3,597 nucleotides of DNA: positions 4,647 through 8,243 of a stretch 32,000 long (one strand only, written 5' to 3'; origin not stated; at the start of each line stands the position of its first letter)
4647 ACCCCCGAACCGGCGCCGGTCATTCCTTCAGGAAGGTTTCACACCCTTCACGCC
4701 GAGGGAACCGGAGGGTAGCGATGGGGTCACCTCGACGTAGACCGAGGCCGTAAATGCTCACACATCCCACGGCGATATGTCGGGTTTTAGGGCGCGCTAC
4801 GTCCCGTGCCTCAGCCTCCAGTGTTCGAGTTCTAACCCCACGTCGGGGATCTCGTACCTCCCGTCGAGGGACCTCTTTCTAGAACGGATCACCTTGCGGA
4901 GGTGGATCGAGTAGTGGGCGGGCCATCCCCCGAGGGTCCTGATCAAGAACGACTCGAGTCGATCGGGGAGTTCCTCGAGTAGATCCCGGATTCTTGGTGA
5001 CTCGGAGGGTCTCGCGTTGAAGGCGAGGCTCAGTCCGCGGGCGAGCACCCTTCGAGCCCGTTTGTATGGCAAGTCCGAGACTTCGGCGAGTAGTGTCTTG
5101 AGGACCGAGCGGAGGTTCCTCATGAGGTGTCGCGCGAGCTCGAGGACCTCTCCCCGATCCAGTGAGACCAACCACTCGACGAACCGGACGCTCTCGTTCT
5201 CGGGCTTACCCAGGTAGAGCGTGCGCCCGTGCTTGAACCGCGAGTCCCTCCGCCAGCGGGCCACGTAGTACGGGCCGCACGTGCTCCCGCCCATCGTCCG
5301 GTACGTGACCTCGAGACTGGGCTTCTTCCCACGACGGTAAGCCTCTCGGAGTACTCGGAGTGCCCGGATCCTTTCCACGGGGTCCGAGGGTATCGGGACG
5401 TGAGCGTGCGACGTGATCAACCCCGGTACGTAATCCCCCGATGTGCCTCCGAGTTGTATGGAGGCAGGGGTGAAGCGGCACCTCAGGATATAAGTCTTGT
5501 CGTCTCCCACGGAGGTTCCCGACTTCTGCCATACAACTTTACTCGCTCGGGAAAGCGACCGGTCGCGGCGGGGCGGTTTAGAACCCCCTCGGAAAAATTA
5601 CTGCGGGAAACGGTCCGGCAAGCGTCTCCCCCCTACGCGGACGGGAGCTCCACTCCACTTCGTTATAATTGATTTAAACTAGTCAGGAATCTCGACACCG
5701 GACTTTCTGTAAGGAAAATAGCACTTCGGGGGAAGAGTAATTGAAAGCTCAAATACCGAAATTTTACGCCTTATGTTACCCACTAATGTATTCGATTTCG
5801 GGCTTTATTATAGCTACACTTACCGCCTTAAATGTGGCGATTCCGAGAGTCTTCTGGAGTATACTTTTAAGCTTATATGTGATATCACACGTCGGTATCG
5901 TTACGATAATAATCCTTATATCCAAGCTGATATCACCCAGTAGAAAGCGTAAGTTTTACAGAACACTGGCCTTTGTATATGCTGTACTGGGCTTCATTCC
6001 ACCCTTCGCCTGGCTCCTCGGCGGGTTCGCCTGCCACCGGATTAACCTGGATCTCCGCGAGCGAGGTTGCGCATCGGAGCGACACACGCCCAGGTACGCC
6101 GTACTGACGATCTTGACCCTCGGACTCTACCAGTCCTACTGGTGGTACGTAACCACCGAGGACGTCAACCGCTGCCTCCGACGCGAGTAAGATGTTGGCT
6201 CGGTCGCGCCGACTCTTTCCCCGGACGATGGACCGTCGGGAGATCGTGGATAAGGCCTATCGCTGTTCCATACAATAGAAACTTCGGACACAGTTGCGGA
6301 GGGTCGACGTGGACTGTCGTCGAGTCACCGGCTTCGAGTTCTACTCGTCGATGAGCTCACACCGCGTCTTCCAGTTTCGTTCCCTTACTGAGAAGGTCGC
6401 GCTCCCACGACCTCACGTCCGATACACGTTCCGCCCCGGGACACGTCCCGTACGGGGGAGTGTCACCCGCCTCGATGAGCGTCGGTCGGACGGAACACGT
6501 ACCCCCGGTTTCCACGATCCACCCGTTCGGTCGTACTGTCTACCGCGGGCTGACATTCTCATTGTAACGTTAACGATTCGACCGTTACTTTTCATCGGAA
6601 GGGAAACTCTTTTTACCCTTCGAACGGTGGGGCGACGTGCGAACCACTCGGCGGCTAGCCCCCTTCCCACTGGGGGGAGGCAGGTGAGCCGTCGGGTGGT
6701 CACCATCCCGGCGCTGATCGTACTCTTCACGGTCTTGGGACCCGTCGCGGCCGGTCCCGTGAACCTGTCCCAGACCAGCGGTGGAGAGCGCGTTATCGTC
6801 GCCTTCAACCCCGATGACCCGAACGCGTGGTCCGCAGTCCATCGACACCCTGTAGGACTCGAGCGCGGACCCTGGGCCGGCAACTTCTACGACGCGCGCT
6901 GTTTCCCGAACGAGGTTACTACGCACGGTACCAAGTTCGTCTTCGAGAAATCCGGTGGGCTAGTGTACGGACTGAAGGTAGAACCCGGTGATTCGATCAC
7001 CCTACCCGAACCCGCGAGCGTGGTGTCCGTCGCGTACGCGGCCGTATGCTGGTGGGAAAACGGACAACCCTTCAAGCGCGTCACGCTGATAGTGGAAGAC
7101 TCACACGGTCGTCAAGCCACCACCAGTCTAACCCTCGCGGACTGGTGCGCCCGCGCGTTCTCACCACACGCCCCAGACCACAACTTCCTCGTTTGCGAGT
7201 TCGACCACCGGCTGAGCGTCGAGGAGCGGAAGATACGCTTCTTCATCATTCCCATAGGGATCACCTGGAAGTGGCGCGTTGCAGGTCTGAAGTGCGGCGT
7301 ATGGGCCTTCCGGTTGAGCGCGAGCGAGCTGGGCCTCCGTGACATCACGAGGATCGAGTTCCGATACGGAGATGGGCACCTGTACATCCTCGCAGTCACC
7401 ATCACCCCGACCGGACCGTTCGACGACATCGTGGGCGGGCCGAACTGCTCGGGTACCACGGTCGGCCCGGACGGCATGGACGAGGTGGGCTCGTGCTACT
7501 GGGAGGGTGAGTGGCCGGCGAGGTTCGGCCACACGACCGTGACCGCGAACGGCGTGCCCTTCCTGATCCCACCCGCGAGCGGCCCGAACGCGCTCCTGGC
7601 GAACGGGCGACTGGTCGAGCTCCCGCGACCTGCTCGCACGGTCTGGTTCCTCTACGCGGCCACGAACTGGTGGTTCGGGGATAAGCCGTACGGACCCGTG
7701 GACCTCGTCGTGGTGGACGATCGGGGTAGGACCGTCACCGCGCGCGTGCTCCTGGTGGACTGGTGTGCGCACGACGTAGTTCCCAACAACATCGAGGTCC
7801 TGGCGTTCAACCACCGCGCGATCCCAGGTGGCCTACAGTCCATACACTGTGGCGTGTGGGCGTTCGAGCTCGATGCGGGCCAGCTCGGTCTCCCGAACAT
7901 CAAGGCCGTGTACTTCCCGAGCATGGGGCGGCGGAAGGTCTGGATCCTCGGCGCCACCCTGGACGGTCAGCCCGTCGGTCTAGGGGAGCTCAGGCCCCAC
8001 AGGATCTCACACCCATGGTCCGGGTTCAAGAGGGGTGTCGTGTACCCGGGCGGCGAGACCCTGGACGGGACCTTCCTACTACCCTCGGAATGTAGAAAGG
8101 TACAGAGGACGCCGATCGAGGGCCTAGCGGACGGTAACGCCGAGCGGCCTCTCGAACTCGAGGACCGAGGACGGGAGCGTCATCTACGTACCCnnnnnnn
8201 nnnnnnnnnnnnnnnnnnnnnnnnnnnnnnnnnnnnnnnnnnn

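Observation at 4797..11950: Compositionally aberrant ~7 kb island of five orphan genes encoding a putative envelope module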

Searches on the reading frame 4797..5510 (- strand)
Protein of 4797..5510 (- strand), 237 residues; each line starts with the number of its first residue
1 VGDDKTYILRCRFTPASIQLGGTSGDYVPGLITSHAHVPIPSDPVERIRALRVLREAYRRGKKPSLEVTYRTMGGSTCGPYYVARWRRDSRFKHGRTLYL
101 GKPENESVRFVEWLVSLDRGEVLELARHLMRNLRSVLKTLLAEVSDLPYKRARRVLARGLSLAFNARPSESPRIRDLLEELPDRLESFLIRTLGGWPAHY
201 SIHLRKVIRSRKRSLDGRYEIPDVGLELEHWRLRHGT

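Call 3: search_protein_families(library=pfam, proteins=[window:4797-5510:-], max_evalue=1)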
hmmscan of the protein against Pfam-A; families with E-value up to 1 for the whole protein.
window:4797-5510:- (237 aa): 2 families
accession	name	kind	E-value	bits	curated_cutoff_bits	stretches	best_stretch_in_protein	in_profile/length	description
PF07913.16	DUF1678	-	1.9e-101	338.2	25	1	37-231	1-195/196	Protein of unknown function (DUF1678)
PF22455.1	PqqF_C_3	-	0.085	13.3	27.9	1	133-187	60-110/128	PQQ synthase PqqF, C-terminal lobe domain 3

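Call 4: search_protein_families(library=ncbifam, proteins=[window:4797-5510:-], max_evalue=1)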
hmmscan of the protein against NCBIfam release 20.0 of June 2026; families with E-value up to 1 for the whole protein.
window:4797-5510:- (237 aa): 2 families
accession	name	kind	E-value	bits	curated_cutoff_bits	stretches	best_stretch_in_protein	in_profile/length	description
NF002513.0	PRK01903.2-4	equivalog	0.078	13.3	240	1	40-66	42-68/118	ribonuclease P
NF002507.0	PRK01903.1-1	equivalog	0.085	13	225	0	44-72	73-101/150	ribonuclease P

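Call 11: search_protein_families(library=phrogs, proteins=[window:4797-5510:-], max_evalue=0.1)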
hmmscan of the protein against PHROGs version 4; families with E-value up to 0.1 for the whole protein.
window:4797-5510:- (237 aa): 0 families

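Call 12: search_protein_families(library=padloc, proteins=[window:4797-5510:-], max_evalue=0.1)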
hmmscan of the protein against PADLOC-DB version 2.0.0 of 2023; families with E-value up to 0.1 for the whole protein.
window:4797-5510:- (237 aa): 0 families

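Call 87: find_related_loci(query=A7, collection=genome_contigs, flank=10000)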
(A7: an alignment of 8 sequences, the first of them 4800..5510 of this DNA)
Query A7 (237 aa) in genome_contigs; peptide patterns used: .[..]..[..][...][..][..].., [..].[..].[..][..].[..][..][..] (x = any residue, [..] = any of these).
58 stretches matched a pattern; 2 encode a relative of the query (tblastn E <= 1e-3); 2 distinct loci.
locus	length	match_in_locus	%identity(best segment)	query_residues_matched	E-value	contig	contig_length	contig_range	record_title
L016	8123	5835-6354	63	54-224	1e-48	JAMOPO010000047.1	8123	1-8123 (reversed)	MAG: Methanobacteriota archaeon isolate 4559-240_metabat1_scaf2bin.048 4559-240_scaffold_5068_c1, whole genome shotgun s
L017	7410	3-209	33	129-201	4e-7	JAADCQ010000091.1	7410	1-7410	MAG: Methanopyri archaeon isolate L_MaxBin.003 contig-127_13142, whole genome shotgun sequence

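Call 115: search_solved_structures(query=A7, max_evalue=5)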
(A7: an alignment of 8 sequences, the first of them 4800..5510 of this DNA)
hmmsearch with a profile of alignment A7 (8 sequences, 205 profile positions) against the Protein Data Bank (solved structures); distinct sequences matched with E-value up to 5: 1.
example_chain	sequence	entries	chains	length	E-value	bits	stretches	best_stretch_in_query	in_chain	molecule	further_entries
2da1_A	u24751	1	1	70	0.62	13.2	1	10-62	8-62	Alpha-fetoprotein enhancer binding protein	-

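Call 122: find_related_loci(query=A7, collection=viral_contigs, flank=8000)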
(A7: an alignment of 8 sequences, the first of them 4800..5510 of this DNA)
Query A7 (237 aa) in viral_contigs; peptide patterns used: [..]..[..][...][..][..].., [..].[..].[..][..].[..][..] (x = any residue, [..] = any of these).
24 stretches matched a pattern, but none encodes a relative of the query by tblastn (E <= 1e-3).

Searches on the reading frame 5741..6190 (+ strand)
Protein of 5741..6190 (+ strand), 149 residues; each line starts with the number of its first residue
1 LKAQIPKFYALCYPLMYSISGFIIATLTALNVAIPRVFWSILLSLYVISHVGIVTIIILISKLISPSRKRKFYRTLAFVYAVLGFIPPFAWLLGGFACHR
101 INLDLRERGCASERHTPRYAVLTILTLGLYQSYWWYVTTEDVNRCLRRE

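Call 3: search_protein_families(library=pfam, proteins=[window:5741-6190:+], max_evalue=1)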
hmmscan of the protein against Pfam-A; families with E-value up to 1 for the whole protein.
window:5741-6190:+ (149 aa): 2 families
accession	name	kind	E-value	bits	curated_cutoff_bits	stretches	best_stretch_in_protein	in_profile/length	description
PF14018.11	DUF4234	-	3.6e-08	33.8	25.3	1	117-148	4-35/70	Domain of unknown function (DUF4234)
PF04066.18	MrpF_PhaF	-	0.09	13.7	23.3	1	53-86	10-43/53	Multiple resistance and pH regulation protein F (MrpF / PhaF)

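Call 4: search_protein_families(library=ncbifam, proteins=[window:5741-6190:+], max_evalue=1)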
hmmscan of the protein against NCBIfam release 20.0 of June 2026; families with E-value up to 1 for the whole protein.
window:5741-6190:+ (149 aa): 0 families

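Call 11: search_protein_families(library=phrogs, proteins=[window:5741-6190:+], max_evalue=0.1)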
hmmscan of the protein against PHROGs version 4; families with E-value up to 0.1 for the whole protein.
window:5741-6190:+ (149 aa): 0 families

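Call 12: search_protein_families(library=padloc, proteins=[window:5741-6190:+], max_evalue=0.1)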
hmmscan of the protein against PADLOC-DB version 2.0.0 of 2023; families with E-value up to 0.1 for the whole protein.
window:5741-6190:+ (149 aa): 0 families

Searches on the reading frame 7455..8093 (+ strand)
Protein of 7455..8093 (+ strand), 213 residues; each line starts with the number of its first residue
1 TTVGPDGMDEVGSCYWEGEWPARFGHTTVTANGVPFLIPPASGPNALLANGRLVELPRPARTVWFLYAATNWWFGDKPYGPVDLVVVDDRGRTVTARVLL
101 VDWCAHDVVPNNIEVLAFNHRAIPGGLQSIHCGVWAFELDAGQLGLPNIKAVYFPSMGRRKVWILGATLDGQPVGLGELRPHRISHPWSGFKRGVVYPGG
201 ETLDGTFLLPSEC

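Call 66: find_homologous_proteins(query=A6, max_evalue=0.001)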
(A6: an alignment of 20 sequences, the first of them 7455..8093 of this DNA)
Query A6 (20 sequences): 8000 candidates shared short words with the query, none scored E <= 0.001.

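Call 73: predict_structure(alignment_id=A6)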
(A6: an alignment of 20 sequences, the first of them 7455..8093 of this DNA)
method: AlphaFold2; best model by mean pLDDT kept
length: 213 residues; sequences in the alignment: 20
mean_pLDDT: 82.2   pTM: 0.82
mean pLDDT of the five models: 82.2, 81.9, 81.6, 81.2, 80.5
residues with pLDDT >= 90: 122; 70-90: 47; 50-70: 14; < 50: 30
segments of 3 or more residues with pLDDT < 50: 1-5, 189-213
pLDDT, mean of each block of 10 residues (from residue 1): 51 74 87 94 79 96 97 91 94 93 90 94 85 96 98 92 96 95 67 38 35 33
secondary structure, 60 per line:
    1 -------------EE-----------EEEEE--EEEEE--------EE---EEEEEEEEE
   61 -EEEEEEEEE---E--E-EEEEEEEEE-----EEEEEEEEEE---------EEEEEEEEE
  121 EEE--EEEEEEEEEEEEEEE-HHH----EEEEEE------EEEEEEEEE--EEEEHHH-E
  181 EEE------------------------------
elements in order: E27-31 E34-38 E52-60 E62-70 E79-87 E93-102 E112-123 E126-140 E149-154 E161-169 E172-175 E180-183

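Call 75: fold_search(model_id=the predicted structure, library=pdb)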
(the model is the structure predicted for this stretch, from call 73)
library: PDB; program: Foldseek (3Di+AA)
matches with E <= 10: 1057; with E <= 0.001: 4
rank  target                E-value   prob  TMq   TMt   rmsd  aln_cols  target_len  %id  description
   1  7wuw_A                2.0e-06  1.00  0.58  0.62   5.5       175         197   16  Crystal structure of AziU3/U2 from Streptomyces sahachiroi (released 2022-09-07)
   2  7wuw_B                2.5e-06  1.00  0.54  0.57   5.6       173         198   15  Crystal structure of AziU3/U2 from Streptomyces sahachiroi (released 2022-09-07)
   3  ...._C                2.8e-06  1.00  0.58  0.61   5.3       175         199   15  Crystal structure of AziU2-U3 complex from Streptomyces sahachiroi NRRL2485 (released 2023-09-06)
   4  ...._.                6.6e-06  1.00  0.57  0.60   5.6       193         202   15  Crystal structure of AziU2-U3 complex from Streptomyces sahachiroi NRRL2485 (released 2023-09-06)
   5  9arl_B                2.2e-02  0.16  0.16  0.05  17.7       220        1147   10  CryoEM structure of BoNT-NTNH-OrfX2 complex from Clostridium botulinum strain A1-ST7B, major class (released 2025-01-22)
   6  8otz_XL               2.9e-02  0.23  0.17  0.19  14.2       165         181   12  48-nm repeat of the native axonemal doublet microtubule from bovine sperm (released 2023-11-22)
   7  7b5f_A                3.6e-02  0.06  0.11  0.10  20.4       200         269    8  Structure of echovirus 18 in complex with neonatal Fc receptor (released 2022-01-12)
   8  6cv3_A                4.0e-02  0.06  0.11  0.11  19.8       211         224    9  CryoEM structure of human enterovirus D68 emptied particle (released 2019-07-24)
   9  1h6x                  5.8e-02  0.23  0.22  0.27  17.0       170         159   16  The role of conserved amino acids in the cleft of the C-terminal family 22 carbohydrate binding module of Clostridium th (released 2002-06-27)
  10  5vg3_A                6.9e-02  0.21  0.21  0.13  13.8       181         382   10  Structure of Oxalate Decarboxylase from Bacillus subtilis at pH 4.6 (released 2017-10-18)
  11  1eah_1                6.9e-02  0.04  0.10  0.09  21.6       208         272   11  PV2L COMPLEXED WITH ANTIVIRAL AGENT SCH48973 (released 1998-09-16)
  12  9ib9_B                8.1e-02  0.16  0.18  0.24  13.9       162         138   12  Tumor necrosis factor-like lectin PLTL from Photorhabdus laumondii in complex with B Lewis b pentasaccharide (released 2025-10-29)
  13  2ae3_B                8.1e-02  0.11  0.12  0.06  21.3       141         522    8  Glutaryl 7-Aminocephalosporanic Acid Acylase: mutational study of activation mechanism (released 2006-01-24)
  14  9jec_A                8.1e-02  0.09  0.16  0.20  16.2       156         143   12  Cryo-EM structure of canine TNF-alpha complexed with nanobody TNF30K (released 2025-09-24)
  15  6aj9_A                8.1e-02  0.06  0.12  0.11  20.4       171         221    8  The structure of Enterovirus D68 mature virion in complex with Fab 15C5 and 11G1 (released 2018-11-07)
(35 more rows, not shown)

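Call 78: search_solved_structures(query=A6, max_evalue=1, show_alignments=2)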
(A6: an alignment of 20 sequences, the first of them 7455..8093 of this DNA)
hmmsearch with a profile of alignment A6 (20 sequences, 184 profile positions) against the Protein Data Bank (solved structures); distinct sequences matched with E-value up to 1: 7.
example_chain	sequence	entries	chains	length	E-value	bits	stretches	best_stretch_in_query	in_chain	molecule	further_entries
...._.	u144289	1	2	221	2.2e-07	34.1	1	12-161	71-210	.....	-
7wuw_A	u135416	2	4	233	2.6e-07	33.9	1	12-161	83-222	AziU2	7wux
1i5g_A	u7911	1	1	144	0.16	15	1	31-100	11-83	TRYPAREDOXIN II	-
1fg4_A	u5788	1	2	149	0.62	13.1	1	31-100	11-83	TRYPAREDOXIN II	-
1o6j_A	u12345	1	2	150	0.63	13.1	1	31-100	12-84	TRYPAREDOXIN II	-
1o81_A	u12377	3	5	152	0.64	13.1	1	31-100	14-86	TRYPAREDOXIN II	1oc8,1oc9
1oc9_A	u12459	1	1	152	0.88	12.6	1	31-100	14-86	TRYPAREDOXIN II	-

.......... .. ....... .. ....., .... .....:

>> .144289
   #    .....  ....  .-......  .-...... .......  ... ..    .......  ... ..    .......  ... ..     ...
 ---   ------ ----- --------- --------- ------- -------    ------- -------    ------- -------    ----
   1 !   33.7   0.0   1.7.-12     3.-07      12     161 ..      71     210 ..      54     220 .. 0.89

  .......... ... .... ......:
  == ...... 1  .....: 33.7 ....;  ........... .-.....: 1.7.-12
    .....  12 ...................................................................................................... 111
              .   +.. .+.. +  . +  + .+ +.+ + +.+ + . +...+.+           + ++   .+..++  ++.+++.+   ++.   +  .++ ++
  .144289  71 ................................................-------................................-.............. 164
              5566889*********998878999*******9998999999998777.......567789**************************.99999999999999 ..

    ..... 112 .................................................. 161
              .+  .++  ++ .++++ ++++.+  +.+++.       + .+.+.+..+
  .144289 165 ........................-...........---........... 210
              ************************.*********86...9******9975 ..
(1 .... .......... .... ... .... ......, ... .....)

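Call 99: fold_search(model_id=the predicted structure, library=viral)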
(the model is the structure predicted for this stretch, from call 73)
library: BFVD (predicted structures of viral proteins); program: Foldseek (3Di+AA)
matches with E <= 10: 1054; with E <= 0.001: 0
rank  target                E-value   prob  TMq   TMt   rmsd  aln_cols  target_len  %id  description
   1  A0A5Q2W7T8            9.6e-03  0.30  0.21  0.11  14.4       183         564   10  (no name in the UniProt tables at hand)
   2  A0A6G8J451            1.0e-02  0.16  0.14  0.10  19.9       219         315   15  Uncharacterized protein [Thermoproteus spherical piliferous virus 1]
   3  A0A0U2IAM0            1.3e-02  0.13  0.13  0.09  21.6       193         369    9  Genome polyprotein (Fragment) [Phacovirus DM/PhV]
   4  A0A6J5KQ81            1.6e-02  0.20  0.19  0.14  16.7       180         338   10  Uncharacterized protein [uncultured Caudovirales phage]
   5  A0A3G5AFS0            1.6e-02  0.10  0.13  0.05  24.9       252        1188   12  Uncharacterized protein [Solivirus sp.]
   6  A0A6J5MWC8            1.9e-02  0.35  0.19  0.20  13.1       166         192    7  Uncharacterized protein (Fragment) [uncultured Caudovirales phage]
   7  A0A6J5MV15            2.2e-02  0.13  0.15  0.11  18.3       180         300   10  Uncharacterized protein [uncultured Caudovirales phage]
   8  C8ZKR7                2.4e-02  0.11  0.14  0.06  16.9       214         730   10  SGNH hydrolase-type esterase domain-containing protein [Pseudomonas phage LIT1]
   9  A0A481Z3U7            2.7e-02  0.12  0.14  0.13  17.9       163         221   11  Collagen triple helix repeat protein [Pithovirus LCPAC104]
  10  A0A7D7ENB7            2.8e-02  0.10  0.12  0.08  17.5       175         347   10  (no name in the UniProt tables at hand)
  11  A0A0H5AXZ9            3.0e-02  0.11  0.13  0.05  16.6       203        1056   11  Putative SGNH hydrolase-type esterase domain protein [Pseudomonas phage KPP21]
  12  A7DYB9                3.0e-02  0.10  0.15  0.08  19.6       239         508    9  (no name in the UniProt tables at hand)
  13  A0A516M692            3.1e-02  0.51  0.25  0.09  11.0       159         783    9  (no name in the UniProt tables at hand)
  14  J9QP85                3.1e-02  0.23  0.20  0.07  16.4       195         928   13  Tail protein [Listeria phage P70]
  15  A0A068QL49            3.1e-02  0.07  0.11  0.11  17.1       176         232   11  Uncharacterized protein [Armadillidium vulgare iridescent virus]
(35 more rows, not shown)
